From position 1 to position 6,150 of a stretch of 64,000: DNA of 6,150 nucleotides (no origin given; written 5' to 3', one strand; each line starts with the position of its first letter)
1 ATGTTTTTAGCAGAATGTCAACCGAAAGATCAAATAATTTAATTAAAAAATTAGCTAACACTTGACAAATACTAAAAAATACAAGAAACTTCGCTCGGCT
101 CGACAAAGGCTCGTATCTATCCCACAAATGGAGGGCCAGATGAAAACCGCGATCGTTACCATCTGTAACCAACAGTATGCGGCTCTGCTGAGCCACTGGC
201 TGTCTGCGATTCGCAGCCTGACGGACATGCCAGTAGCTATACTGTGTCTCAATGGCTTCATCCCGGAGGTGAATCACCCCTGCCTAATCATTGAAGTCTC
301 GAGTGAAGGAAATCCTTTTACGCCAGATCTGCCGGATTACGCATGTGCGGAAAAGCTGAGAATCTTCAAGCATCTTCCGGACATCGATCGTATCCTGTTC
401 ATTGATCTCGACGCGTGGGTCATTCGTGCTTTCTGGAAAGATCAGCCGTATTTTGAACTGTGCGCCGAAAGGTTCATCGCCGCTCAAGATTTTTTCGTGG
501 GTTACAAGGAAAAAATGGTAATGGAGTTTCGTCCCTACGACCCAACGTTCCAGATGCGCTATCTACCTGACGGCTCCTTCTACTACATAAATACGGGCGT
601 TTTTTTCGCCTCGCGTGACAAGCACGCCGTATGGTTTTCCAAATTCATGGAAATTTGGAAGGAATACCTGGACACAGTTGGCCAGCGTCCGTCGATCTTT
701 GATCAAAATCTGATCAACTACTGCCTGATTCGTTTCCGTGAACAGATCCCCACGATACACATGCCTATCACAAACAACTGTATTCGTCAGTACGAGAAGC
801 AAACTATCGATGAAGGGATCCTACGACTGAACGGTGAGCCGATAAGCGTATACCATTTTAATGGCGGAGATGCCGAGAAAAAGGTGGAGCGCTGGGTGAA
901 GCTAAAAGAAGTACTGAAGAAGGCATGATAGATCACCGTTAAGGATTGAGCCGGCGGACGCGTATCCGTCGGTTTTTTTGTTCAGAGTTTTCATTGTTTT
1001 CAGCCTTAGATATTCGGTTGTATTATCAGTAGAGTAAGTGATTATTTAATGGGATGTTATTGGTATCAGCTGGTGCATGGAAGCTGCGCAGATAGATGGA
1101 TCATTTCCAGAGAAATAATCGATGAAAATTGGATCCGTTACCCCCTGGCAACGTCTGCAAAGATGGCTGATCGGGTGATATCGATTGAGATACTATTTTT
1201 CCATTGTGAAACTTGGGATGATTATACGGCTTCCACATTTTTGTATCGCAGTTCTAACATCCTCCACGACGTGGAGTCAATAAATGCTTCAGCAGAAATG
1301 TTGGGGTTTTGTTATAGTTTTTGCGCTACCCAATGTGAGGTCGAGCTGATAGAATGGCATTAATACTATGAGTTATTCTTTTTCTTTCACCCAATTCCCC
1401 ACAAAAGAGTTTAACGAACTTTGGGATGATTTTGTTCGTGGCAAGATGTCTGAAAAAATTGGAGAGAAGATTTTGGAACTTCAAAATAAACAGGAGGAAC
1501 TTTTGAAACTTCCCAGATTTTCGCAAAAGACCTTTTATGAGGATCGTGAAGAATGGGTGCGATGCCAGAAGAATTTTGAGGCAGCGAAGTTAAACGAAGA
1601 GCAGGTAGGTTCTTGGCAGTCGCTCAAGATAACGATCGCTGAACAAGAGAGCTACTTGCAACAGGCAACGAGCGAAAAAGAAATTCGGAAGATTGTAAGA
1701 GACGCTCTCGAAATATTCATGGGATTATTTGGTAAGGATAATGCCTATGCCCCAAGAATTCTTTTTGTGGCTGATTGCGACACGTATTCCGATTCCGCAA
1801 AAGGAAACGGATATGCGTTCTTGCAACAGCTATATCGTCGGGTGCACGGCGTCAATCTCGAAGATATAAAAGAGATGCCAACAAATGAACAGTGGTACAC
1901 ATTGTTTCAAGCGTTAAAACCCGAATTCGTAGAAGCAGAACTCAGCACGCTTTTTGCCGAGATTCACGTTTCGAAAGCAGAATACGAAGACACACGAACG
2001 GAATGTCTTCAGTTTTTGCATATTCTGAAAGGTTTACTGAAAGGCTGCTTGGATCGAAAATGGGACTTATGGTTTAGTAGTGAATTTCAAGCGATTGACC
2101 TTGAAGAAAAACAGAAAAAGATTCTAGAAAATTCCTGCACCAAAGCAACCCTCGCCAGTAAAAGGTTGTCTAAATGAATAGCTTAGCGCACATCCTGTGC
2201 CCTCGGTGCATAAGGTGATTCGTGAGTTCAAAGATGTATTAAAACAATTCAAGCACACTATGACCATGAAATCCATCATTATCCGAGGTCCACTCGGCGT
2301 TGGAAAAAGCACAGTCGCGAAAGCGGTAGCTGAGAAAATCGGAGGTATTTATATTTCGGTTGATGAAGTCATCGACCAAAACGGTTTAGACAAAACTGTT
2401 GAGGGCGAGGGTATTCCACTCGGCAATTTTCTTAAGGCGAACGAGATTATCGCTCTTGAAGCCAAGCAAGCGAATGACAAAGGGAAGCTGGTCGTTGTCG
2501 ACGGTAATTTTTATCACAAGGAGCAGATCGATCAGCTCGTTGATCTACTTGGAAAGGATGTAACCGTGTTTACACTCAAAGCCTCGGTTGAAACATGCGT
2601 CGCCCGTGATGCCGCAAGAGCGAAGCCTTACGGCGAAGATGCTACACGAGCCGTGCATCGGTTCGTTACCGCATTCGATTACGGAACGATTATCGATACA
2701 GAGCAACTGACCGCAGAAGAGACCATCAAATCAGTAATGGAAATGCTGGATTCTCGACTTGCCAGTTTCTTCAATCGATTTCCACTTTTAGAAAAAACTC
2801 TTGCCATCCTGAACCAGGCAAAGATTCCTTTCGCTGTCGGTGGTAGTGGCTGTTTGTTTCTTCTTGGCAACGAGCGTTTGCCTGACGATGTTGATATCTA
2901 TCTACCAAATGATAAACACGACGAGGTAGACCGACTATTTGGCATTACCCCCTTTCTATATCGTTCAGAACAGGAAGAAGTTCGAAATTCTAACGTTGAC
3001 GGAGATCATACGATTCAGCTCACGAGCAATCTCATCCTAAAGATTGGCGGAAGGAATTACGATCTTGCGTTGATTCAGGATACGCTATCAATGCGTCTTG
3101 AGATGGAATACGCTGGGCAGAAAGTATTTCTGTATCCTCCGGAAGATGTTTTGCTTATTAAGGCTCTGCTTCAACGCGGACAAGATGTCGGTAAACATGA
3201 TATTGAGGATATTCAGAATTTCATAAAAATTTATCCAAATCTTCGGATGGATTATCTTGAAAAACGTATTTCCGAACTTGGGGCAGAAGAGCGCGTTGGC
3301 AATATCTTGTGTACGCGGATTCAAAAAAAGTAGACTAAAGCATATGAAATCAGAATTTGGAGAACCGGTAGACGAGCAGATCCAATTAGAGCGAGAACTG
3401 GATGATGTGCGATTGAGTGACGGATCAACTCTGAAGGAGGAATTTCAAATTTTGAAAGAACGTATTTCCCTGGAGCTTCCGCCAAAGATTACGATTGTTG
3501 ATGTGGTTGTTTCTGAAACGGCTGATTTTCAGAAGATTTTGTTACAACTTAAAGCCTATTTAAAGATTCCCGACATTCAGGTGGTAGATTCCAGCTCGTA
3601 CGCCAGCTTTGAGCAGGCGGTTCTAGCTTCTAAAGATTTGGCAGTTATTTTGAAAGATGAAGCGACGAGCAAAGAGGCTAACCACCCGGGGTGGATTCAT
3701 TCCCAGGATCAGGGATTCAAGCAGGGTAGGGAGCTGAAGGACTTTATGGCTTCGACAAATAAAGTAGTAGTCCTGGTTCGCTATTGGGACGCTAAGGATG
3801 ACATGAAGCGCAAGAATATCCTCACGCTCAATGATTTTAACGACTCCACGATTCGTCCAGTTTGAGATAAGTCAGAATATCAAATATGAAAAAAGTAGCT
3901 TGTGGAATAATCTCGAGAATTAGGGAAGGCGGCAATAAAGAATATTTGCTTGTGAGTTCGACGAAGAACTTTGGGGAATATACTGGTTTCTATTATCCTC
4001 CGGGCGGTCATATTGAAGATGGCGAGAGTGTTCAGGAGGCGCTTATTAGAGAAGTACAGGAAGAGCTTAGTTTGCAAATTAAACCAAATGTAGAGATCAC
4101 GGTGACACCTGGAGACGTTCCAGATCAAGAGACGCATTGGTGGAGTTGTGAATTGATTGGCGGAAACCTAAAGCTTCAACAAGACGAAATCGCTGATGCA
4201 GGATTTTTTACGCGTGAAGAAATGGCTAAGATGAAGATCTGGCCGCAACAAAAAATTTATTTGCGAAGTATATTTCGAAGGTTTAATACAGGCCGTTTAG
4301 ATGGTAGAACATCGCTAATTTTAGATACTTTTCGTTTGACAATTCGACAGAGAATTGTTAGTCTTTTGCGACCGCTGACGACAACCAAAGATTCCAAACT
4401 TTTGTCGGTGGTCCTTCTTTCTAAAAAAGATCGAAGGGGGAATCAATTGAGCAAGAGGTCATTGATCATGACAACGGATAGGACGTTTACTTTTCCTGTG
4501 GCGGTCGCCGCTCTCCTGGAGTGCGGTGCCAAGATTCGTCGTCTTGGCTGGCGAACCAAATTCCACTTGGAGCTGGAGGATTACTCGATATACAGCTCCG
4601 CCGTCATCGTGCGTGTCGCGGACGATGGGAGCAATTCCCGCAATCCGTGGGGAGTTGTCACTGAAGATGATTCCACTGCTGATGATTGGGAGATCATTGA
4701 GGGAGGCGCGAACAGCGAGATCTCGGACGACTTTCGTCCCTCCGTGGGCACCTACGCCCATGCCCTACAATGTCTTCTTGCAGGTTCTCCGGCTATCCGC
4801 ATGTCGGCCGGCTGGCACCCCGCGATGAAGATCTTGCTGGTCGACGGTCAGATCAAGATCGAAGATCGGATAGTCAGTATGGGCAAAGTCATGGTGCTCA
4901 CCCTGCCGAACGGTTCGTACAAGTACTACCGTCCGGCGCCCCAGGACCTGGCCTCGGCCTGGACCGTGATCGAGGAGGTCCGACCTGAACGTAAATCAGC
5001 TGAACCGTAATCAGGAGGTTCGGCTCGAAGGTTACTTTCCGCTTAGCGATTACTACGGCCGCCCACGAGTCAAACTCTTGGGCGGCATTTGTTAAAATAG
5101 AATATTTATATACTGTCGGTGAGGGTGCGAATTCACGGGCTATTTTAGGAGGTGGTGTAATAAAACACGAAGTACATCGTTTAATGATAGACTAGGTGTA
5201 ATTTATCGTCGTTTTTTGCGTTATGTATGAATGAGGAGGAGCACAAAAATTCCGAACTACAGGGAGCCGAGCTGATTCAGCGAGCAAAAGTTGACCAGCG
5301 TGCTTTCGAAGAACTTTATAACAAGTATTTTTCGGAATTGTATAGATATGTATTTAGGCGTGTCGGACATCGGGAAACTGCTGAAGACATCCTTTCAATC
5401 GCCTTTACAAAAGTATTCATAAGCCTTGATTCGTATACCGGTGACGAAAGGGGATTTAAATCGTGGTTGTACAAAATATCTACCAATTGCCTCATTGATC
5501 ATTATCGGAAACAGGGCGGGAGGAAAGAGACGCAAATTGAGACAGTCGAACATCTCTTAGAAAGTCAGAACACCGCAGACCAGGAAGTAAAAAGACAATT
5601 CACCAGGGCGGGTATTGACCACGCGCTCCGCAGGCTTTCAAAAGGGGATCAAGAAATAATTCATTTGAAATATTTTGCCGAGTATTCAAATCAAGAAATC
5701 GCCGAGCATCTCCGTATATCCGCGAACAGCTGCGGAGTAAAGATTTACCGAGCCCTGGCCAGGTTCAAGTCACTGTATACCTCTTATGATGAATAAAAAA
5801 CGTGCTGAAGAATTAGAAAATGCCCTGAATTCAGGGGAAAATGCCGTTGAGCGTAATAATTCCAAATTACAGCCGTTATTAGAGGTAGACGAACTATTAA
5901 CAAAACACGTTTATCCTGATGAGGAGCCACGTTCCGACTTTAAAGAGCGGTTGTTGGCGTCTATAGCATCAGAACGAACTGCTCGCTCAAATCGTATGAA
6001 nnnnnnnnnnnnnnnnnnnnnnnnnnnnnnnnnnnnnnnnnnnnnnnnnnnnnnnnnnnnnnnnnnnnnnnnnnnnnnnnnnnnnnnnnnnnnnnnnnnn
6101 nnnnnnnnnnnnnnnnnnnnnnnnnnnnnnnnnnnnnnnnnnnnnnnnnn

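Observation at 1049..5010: Co-directional cluster of unknowns with a P-loop kinase / nucleotidyltransferase fusion and a Nudix hydrolase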

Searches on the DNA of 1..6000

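Call 88: search_rna_families(source=window, start=1, end=6000, threshold=evalue, max_evalue=1)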
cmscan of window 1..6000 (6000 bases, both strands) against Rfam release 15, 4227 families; matches with E-value up to 1: 0.
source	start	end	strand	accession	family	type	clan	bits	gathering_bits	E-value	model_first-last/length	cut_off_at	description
